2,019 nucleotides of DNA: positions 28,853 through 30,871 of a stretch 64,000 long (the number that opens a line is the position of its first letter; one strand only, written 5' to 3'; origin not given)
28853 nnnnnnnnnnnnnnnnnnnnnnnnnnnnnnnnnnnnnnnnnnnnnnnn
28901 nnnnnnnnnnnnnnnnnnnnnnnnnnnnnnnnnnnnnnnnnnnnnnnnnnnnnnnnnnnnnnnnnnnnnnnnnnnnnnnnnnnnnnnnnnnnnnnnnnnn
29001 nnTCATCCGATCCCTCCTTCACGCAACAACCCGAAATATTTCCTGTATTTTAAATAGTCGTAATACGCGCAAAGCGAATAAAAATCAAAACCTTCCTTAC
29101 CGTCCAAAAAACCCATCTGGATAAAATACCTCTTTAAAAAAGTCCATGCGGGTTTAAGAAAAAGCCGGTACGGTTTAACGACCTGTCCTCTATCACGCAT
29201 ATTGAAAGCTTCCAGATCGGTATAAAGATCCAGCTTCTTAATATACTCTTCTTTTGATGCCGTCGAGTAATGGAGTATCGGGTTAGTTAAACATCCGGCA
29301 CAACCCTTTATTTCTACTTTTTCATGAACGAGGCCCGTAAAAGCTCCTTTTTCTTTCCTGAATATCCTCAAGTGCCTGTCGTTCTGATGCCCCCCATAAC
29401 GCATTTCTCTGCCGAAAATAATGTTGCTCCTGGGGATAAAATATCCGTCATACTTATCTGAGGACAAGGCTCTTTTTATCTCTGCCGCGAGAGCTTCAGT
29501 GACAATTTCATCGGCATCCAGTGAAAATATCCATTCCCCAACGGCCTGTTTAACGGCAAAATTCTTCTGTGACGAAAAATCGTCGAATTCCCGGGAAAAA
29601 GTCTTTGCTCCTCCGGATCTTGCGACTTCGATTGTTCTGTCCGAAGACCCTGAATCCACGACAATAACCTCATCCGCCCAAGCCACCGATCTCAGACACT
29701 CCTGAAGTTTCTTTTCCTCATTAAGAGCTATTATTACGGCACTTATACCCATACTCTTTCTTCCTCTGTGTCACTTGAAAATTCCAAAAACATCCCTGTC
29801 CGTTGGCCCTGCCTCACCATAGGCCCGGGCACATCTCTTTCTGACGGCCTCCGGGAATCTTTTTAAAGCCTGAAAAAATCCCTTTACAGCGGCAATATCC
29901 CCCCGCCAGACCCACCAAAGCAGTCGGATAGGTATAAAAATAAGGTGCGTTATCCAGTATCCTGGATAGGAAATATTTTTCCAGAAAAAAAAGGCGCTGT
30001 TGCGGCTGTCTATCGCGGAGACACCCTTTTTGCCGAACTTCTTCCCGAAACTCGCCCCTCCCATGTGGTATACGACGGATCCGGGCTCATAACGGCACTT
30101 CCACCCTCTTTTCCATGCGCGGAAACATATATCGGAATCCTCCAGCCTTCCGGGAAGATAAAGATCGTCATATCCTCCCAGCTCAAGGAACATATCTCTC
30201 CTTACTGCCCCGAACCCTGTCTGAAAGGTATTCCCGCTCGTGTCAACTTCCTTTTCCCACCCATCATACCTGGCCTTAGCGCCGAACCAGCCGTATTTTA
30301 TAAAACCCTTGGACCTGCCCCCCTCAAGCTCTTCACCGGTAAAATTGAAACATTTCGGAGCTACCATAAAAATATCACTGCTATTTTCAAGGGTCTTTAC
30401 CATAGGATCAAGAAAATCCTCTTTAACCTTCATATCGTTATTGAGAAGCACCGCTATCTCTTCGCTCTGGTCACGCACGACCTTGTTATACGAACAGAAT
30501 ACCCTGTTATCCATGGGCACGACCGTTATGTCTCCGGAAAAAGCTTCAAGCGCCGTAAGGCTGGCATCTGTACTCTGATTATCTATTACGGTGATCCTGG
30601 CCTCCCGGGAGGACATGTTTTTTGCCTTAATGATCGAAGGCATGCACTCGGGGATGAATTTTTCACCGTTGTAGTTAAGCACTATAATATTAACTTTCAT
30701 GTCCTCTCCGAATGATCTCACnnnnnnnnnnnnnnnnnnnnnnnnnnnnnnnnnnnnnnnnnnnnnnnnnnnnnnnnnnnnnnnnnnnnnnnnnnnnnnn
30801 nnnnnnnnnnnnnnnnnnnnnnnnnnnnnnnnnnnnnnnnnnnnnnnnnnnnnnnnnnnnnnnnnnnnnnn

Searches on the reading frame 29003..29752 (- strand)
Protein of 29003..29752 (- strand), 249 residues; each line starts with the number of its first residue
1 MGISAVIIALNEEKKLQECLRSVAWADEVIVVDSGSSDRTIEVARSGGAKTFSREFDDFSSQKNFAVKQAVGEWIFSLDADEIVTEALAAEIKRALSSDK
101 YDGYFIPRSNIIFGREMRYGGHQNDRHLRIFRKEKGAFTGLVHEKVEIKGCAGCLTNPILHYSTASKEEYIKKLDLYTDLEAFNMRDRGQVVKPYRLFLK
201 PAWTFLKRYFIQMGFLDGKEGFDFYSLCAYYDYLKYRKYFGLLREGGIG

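Call 24: search_protein_families(library=ncbifam, proteins=[window:29003-29752:-], max_evalue=0.001)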
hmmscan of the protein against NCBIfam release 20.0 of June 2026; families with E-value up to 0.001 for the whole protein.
window:29003-29752:- (249 aa): 6 families
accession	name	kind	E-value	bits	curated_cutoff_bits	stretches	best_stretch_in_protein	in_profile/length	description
TIGR04283.1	glyco_like_mftF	equivalog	3.8e-15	56.1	182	1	3-105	1-107/221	TIGR04283 family arsenosugar biosynthesis glycosyltransferase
TIGR04195.1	S_glycosyl_SunS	equivalog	5.7e-12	45.2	350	1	3-145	59-201/421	SunS family peptide S-glycosyltransferase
NF010496.0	PRK13915.1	equivalog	3.6e-08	32.9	262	1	3-55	33-92/307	glucosyl-3-phosphoglycerate synthase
NF045692.1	OglycostaseCruG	equivalog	1.7e-05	23.9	600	1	3-102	43-158/386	2'-O-glycosyltransferase CruG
NF007482.0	PRK10073.1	equivalog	0.00042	19.4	423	1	4-88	9-102/334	glycosyltransferase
NF041391.1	DPhHxTase_Halo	equivalog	0.00056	18.9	375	1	25-82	23-79/213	dolichyl-phosphate hexose transferase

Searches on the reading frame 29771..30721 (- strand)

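Call 11: search_protein_families(library=pfam, proteins=[window:29771-30721:-], max_evalue=0.01)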
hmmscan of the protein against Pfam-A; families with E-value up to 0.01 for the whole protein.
window:29771-30721:- (316 aa): 4 families
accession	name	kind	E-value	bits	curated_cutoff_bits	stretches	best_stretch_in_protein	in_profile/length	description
PF00535.33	Glycos_transf_2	-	6.2e-11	43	23.3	1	12-156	2-148/168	Glycosyl transferase family 2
PF13641.12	Glyco_tranf_2_3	-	1.4e-07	32.2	27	1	10-227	3-219/230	Glycosyltransferase like family 2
PF13632.12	Glyco_trans_2_3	-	0.0072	16.6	27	0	173-219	79-123/198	Glycosyl transferase family group 2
PF10111.15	Glyco_tranf_2_2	-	0.0072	16.3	27.3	0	173-219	170-216/276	Glycosyltransferase like family 2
